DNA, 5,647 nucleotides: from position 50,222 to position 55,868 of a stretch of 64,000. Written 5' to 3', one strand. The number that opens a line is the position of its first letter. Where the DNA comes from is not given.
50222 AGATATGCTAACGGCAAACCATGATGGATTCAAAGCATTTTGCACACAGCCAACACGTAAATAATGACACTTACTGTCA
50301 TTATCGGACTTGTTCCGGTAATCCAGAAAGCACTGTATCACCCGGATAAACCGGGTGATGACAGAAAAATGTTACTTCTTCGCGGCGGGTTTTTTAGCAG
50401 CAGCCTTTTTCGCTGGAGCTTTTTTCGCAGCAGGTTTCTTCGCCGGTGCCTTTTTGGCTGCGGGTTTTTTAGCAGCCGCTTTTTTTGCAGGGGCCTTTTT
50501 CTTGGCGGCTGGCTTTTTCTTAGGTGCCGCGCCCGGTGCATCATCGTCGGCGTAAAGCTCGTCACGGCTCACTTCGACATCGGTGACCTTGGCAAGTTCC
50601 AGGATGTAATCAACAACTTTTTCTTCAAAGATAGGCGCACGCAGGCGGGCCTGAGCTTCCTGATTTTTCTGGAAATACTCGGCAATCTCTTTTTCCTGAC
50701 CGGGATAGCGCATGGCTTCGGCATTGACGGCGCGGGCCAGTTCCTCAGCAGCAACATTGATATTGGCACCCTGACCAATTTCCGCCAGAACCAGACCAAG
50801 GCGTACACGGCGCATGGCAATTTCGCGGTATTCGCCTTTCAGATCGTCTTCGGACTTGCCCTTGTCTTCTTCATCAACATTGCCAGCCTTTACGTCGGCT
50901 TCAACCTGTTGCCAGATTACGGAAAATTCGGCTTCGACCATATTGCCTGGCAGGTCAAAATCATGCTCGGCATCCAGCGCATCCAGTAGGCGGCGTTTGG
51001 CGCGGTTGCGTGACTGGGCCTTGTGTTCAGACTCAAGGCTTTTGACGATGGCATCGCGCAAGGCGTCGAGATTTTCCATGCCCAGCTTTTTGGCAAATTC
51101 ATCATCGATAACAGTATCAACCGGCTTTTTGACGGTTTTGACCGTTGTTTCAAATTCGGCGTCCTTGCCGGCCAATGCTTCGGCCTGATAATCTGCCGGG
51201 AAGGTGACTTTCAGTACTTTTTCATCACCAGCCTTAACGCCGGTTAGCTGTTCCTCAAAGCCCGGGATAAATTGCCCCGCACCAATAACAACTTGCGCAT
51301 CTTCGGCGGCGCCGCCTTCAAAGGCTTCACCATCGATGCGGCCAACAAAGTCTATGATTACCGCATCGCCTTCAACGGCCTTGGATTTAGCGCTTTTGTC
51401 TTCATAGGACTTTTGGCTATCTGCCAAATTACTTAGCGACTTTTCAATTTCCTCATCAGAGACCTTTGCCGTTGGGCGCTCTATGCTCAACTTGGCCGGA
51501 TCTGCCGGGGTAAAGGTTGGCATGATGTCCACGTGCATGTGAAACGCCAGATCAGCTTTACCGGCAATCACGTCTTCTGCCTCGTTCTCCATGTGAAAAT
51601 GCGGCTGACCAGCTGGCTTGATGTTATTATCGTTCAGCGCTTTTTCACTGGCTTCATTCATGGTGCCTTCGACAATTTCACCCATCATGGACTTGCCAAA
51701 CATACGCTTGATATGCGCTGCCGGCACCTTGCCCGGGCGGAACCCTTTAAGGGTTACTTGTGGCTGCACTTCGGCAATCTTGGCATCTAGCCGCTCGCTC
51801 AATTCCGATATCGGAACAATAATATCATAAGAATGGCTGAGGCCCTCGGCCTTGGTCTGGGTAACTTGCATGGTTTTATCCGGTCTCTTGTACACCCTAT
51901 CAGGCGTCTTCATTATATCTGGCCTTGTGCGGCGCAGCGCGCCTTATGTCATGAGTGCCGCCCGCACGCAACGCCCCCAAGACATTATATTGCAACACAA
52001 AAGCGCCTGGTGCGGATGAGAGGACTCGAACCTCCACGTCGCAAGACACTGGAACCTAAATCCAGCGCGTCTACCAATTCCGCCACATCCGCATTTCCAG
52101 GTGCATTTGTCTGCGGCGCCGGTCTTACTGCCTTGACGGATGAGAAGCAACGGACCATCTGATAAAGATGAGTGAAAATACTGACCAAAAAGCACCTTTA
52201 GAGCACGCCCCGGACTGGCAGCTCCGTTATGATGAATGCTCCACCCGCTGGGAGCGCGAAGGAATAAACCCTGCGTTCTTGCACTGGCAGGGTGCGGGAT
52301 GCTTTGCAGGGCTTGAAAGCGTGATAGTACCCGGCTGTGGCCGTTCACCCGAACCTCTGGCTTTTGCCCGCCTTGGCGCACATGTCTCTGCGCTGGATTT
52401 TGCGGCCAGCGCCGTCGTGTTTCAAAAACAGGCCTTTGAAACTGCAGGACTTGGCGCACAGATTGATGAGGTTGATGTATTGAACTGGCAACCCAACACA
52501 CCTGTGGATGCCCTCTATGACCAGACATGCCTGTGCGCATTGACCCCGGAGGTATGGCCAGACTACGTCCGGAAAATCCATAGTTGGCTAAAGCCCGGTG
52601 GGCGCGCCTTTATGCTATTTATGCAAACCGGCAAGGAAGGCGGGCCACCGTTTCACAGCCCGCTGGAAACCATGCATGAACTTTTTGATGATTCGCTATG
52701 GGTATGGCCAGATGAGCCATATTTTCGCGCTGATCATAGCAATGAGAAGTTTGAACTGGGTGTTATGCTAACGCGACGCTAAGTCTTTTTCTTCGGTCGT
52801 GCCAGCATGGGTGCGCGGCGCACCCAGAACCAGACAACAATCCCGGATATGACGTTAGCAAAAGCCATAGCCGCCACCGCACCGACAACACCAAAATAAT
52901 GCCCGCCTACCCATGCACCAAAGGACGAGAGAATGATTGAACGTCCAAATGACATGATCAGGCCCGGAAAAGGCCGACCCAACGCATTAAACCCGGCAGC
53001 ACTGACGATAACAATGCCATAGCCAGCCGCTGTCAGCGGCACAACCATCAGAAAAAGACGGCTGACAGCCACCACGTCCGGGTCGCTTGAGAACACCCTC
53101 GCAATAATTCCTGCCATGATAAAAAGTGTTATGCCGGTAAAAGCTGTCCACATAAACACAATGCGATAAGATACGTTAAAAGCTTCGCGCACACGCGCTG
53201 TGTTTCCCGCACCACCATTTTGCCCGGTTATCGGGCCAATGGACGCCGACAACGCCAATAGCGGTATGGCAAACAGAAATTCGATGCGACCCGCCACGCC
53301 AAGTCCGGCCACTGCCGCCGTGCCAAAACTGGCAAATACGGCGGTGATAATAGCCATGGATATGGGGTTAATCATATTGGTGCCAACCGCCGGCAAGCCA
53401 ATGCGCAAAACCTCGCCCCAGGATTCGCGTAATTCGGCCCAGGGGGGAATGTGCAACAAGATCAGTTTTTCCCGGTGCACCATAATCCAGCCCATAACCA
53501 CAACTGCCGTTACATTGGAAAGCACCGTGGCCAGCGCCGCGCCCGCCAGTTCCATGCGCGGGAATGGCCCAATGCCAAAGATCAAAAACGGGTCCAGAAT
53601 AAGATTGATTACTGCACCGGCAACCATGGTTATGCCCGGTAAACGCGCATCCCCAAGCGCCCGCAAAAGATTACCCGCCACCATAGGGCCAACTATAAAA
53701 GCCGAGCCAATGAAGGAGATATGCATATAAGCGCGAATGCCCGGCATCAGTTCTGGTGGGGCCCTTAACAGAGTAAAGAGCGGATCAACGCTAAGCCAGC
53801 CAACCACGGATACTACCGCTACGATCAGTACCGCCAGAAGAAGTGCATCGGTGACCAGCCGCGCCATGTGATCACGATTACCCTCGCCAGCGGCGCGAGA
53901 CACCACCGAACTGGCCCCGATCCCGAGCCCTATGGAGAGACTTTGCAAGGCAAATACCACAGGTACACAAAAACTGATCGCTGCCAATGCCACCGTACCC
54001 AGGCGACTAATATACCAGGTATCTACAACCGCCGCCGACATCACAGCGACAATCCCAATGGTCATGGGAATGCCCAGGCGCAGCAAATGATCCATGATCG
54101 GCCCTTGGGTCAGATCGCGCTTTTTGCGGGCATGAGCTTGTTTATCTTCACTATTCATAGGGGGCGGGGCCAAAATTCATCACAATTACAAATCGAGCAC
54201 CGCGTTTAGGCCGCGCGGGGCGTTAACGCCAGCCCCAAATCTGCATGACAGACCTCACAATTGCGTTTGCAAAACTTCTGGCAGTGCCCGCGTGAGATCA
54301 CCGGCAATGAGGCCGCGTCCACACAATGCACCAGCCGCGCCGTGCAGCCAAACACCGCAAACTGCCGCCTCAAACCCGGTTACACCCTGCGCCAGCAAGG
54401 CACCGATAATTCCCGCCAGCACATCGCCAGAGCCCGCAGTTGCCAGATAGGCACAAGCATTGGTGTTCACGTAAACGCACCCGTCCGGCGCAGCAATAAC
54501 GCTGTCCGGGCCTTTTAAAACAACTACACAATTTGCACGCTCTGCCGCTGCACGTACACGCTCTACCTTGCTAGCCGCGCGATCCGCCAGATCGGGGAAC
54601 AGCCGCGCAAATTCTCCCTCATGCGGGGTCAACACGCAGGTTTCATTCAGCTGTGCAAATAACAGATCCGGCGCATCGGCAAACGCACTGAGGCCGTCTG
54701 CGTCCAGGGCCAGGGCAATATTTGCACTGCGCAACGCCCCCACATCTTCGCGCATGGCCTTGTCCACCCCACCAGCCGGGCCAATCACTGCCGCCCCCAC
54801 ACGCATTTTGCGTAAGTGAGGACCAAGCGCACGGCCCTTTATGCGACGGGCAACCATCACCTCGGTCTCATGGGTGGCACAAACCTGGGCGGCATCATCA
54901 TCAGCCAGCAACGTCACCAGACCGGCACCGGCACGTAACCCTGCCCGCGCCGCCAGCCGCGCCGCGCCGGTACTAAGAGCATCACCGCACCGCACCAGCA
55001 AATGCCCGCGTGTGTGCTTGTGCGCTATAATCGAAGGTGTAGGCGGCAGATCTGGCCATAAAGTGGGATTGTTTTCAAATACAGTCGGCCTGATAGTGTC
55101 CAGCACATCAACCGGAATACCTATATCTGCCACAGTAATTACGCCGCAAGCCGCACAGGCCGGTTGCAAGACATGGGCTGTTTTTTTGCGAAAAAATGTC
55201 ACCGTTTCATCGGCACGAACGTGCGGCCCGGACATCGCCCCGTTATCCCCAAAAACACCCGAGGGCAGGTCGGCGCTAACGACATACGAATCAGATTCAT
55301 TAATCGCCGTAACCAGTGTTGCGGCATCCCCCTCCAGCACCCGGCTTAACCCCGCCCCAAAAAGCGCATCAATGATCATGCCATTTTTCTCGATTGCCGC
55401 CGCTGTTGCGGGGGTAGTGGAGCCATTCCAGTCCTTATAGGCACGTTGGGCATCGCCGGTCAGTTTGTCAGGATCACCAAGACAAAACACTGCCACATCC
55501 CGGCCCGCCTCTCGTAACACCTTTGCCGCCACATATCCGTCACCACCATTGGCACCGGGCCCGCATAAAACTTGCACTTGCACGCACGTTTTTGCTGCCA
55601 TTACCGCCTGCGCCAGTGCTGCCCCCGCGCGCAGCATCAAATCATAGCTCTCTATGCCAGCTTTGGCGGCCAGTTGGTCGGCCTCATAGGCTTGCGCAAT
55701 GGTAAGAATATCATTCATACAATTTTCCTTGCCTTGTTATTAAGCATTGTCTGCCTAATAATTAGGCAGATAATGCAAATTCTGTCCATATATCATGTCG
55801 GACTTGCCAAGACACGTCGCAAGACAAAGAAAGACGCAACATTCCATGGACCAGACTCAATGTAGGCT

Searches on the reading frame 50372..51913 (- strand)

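Call 82: search_protein_families(library=pfam, proteins=[window:50372-51913:-], max_evalue=0.0001)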
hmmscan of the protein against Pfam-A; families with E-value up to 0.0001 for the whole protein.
window:50372-51913:- (513 aa): 4 families
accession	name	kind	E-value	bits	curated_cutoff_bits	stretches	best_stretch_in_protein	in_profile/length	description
PF05698.19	Trigger_C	-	6.5e-35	121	22.7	1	282-439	2-162/162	Bacterial trigger factor protein (TF) C-terminus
PF05697.18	Trigger_N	-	1.9e-34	119.5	22.2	1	15-163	1-144/144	Bacterial trigger factor protein (TF)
PF00254.34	FKBP_C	-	9.1e-17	61.6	21.1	1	176-258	2-93/94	FKBP-type peptidyl-prolyl cis-trans isomerase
PF07382.16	HC2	-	1.6e-05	25.6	40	1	466-513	92-139/194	Histone H1-like nucleoprotein HC2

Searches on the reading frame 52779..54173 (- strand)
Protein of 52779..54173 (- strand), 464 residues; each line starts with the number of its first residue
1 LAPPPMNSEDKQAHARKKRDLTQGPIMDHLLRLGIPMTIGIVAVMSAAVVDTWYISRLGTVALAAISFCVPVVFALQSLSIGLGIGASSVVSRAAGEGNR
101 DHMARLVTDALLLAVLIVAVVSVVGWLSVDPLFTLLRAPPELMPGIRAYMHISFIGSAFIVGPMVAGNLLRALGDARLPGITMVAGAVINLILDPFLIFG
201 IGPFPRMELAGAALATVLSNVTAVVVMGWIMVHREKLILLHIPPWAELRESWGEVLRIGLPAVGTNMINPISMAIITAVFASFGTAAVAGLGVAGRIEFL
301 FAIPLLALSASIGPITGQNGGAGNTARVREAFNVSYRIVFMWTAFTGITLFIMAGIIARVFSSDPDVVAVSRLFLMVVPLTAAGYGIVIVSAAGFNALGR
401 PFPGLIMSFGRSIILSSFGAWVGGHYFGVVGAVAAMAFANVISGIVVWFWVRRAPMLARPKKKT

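Call 82: search_protein_families(library=pfam, proteins=[window:52779-54173:-], max_evalue=0.0001)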
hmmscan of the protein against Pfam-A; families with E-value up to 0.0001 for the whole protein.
window:52779-54173:- (464 aa): 1 family
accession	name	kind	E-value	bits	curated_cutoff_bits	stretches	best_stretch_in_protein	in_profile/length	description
PF01554.23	MatE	-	1e-41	142.8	24.9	2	36-195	1-160/161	MatE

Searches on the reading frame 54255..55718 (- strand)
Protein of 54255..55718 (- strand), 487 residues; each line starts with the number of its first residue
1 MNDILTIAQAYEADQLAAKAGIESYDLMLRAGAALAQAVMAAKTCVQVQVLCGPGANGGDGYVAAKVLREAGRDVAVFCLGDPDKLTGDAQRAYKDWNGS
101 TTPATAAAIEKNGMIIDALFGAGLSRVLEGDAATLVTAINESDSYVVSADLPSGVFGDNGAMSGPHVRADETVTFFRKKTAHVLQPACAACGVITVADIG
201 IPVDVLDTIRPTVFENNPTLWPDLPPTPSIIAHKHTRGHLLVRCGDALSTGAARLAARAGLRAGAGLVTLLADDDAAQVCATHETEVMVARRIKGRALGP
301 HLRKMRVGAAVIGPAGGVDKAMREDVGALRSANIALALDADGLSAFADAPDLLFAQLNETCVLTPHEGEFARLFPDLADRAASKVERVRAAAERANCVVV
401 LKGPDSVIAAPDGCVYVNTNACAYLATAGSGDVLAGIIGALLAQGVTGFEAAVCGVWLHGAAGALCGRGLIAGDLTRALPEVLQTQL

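Call 82: search_protein_families(library=pfam, proteins=[window:54255-55718:-], max_evalue=0.0001)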
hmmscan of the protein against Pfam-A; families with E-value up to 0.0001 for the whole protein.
window:54255-55718:- (487 aa): 2 families
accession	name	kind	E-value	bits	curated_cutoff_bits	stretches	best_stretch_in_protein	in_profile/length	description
PF01256.23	Carb_kinase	-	1.4e-49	169.2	27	1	241-466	2-223/242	NAD(P)H-hydrate dehydratase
PF03853.21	YjeF_N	-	3.2e-36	125.3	24.9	1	25-180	2-168/169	YjeF-related protein N-terminus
